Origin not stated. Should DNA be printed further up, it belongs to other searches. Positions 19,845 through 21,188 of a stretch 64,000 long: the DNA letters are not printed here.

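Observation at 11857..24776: Uncharacterised uptake-and-demethylation cluster: BtpA-PfkB-CocE-BHMT-SolA followed by a Dpp ABC system and a lipid-kinase-like gene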

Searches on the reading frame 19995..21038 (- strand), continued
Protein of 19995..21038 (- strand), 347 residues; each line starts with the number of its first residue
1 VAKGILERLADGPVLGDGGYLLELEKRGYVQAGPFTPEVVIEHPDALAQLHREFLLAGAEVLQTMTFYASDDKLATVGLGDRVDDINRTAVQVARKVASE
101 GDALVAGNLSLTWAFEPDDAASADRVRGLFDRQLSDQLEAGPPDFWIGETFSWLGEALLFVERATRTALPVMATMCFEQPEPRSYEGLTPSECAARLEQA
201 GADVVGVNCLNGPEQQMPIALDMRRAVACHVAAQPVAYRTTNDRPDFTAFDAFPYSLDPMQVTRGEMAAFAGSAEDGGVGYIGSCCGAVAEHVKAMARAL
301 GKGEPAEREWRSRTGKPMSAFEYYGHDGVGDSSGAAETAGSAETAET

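Call 89: search_protein_families(library=ncbifam, proteins=[L001:277-1653:+, L001:1650-2696:+, L001:2693-3925:+, L001:6412-7659:+, L001:9015-9908:+], max_evalue=1e-10)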
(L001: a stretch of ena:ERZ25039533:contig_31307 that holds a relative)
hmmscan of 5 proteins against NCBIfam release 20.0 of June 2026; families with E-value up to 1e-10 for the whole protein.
L001:277-1653:+ (458 aa): 67 families (the best 25 are shown)
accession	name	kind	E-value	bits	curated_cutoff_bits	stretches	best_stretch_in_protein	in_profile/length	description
NF000818.0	PRK00062.1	subfamily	8.6e-95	317.9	398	1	35-456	9-427/429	glutamate-1-semialdehyde 2,1-aminomutase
TIGR00713.1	hemL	equivalog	6.2e-93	311.7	527.3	1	39-452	9-419/423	glutamate-1-semialdehyde 2,1-aminomutase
NF041362.1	GntE_guanitoxin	equivalog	2.1e-85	286.9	525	1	32-443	8-423/426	guanitoxin biosynthesis PLP-dependent transaminase GntE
NF009055.0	PRK12389.1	equivalog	3.1e-84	283.1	637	1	30-448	4-420/431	glutamate-1-semialdehyde 2,1-aminomutase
NF005453.0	PRK07046.1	subfamily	5.2e-82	275.8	425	1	6-456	4-451/453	transaminase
NF001864.0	PRK00615.1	equivalog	1.5e-56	191.8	706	1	40-440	15-413/433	glutamate-1-semialdehyde aminotransferase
NF004856.0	PRK06209.1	equivalog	2.2e-45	155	486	1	60-391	43-362/450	glutamate-1-semialdehyde 2,1-aminomutase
TIGR00707.1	argD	subfamily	3.6e-45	154.4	410.05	1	59-382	11-322/381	acetylornithine/succinylornithine family transaminase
NF002874.0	PRK03244.1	equivalog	1.4e-44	152.5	457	1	59-367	27-321/399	acetylornithine transaminase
NF004426.0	PRK05769.1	equivalog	7.3e-44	150.3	552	2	228-382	221-372/441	acetyl ornithine aminotransferase family protein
NF042418.1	LysJ_Th_th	equivalog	2e-38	132.3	700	1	57-352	18-299/386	[LysW]-aminoadipate semialdehyde transaminase LysJ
NF005993.0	PRK08117.1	subfamily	3.5e-38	131.3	574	1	59-382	27-360/433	aspartate aminotransferase family protein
NF002325.0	PRK01278.1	subfamily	5.3e-38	130.7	372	1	59-369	15-315/395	acetylornithine transaminase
TIGR03246.1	arg_catab_astC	subfamily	1.2e-37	129.9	609.95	1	55-382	16-332/397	acetylornithine/succinylornithine family transaminase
NF003468.0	PRK05093.1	subfamily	5.6e-37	127.4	522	1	59-382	25-338/405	acetylornithine/succinyldiaminopimelate transaminase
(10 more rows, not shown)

L001:1650-2696:+ (348 aa): 2 families
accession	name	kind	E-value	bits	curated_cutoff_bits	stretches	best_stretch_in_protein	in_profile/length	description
NF051488.1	bifunc_PcaDC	exception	1.4e-16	60.6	390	1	48-127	31-113/375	bifunctional 3-oxoadipate enol-lactonase/4-carboxymuconolactone decarboxylase PcaDC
TIGR02427.1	protocat_pcaD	equivalog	1.9e-14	53.7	255.85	0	50-121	36-108/251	3-oxoadipate enol-lactonase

L001:2693-3925:+ (410 aa): 67 families (the best 25 are shown)
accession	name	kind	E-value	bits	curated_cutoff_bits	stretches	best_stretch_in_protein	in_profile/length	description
NF000818.0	PRK00062.1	subfamily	9.8e-98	327.6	398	1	10-408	33-426/429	glutamate-1-semialdehyde 2,1-aminomutase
TIGR00713.1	hemL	equivalog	6.9e-95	318.2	527.3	1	10-406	29-420/423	glutamate-1-semialdehyde 2,1-aminomutase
NF009055.0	PRK12389.1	equivalog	2.1e-84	283.6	637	1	12-404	36-423/431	glutamate-1-semialdehyde 2,1-aminomutase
NF041362.1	GntE_guanitoxin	equivalog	8.8e-84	281.5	525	1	3-397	25-424/426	guanitoxin biosynthesis PLP-dependent transaminase GntE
NF005453.0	PRK07046.1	subfamily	5e-72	242.9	425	1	6-408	51-450/453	transaminase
NF001864.0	PRK00615.1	equivalog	2.2e-56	191.3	706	1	13-396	37-416/433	glutamate-1-semialdehyde aminotransferase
NF002874.0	PRK03244.1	equivalog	2.5e-48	164.9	457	1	12-300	26-300/399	acetylornithine transaminase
NF004856.0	PRK06209.1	equivalog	7.5e-47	159.8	486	2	148-270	163-281/450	glutamate-1-semialdehyde 2,1-aminomutase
TIGR00707.1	argD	subfamily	2.4e-46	158.3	410.05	1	9-301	7-288/381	acetylornithine/succinylornithine family transaminase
NF004426.0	PRK05769.1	equivalog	1.2e-45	156.1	552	1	10-299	35-336/441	acetyl ornithine aminotransferase family protein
NF005993.0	PRK08117.1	subfamily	8.4e-44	149.8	574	1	13-298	27-322/433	aspartate aminotransferase family protein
NF049976.1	AmadipTransam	equivalog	1.6e-41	142.6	650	1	11-299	14-306/416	2-aminoadipate transaminase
NF002797.0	PRK02936.1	equivalog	3.3e-41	141.3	496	1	5-301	5-285/385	acetylornithine transaminase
NF042418.1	LysJ_Th_th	equivalog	9.3e-41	140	700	1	11-293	18-286/386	[LysW]-aminoadipate semialdehyde transaminase LysJ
NF002325.0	PRK01278.1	subfamily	1.7e-39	135.6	372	1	8-304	10-296/395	acetylornithine transaminase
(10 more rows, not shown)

L001:6412-7659:+ (415 aa): 69 families (the best 25 are shown)
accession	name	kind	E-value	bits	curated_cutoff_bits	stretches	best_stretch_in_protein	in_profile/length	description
NF003145.0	PRK04073.1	equivalog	3.3e-166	552.7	656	1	15-406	3-391/396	ornithine--oxo-acid transaminase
TIGR01885.1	Orn_aminotrans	equivalog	3.5e-148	493.6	378.4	1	16-404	1-395/402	ornithine--oxo-acid transaminase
NF002874.0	PRK03244.1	equivalog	4.6e-103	345.1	457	1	22-407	10-389/399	acetylornithine transaminase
TIGR00707.1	argD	subfamily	1.3e-101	340.2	410.05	1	28-405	3-375/381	acetylornithine/succinylornithine family transaminase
NF002325.0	PRK01278.1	subfamily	7.2e-93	311.3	372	1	29-410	8-386/395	acetylornithine transaminase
NF004426.0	PRK05769.1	equivalog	4.9e-87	292.5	552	2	194-410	216-437/441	acetyl ornithine aminotransferase family protein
NF003468.0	PRK05093.1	subfamily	4e-80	269.5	522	1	27-407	16-396/405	acetylornithine/succinyldiaminopimelate transaminase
NF002797.0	PRK02936.1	equivalog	4.5e-80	269.2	496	1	30-405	7-372/385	acetylornithine transaminase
TIGR03246.1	arg_catab_astC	subfamily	7.1e-80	268.9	609.95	1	24-406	7-389/397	acetylornithine/succinylornithine family transaminase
NF042418.1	LysJ_Th_th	equivalog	2.4e-79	267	700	1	20-404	4-379/386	[LysW]-aminoadipate semialdehyde transaminase LysJ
NF008570.0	PRK11522.1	equivalog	1.5e-76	257.9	612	1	43-406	77-450/464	putrescine aminotransferase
NF053554.1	prodigi_MAP_PigE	equivalog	2.5e-76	257.7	850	1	32-360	398-730/837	prodigiosin MAP biosynthesis aminotransferase PigE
NF005993.0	PRK08117.1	subfamily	1.1e-75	254.9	574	2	194-406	202-423/433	aspartate aminotransferase family protein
NF002985.0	PRK03715.1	equivalog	7.6e-74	248.7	568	1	36-401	20-382/395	acetylornithine transaminase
NF009047.0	PRK12381.1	subfamily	5.7e-73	246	630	1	25-412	12-399/406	bifunctional succinylornithine transaminase/acetylornithine transaminase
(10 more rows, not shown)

L001:9015-9908:+ (297 aa): 0 families
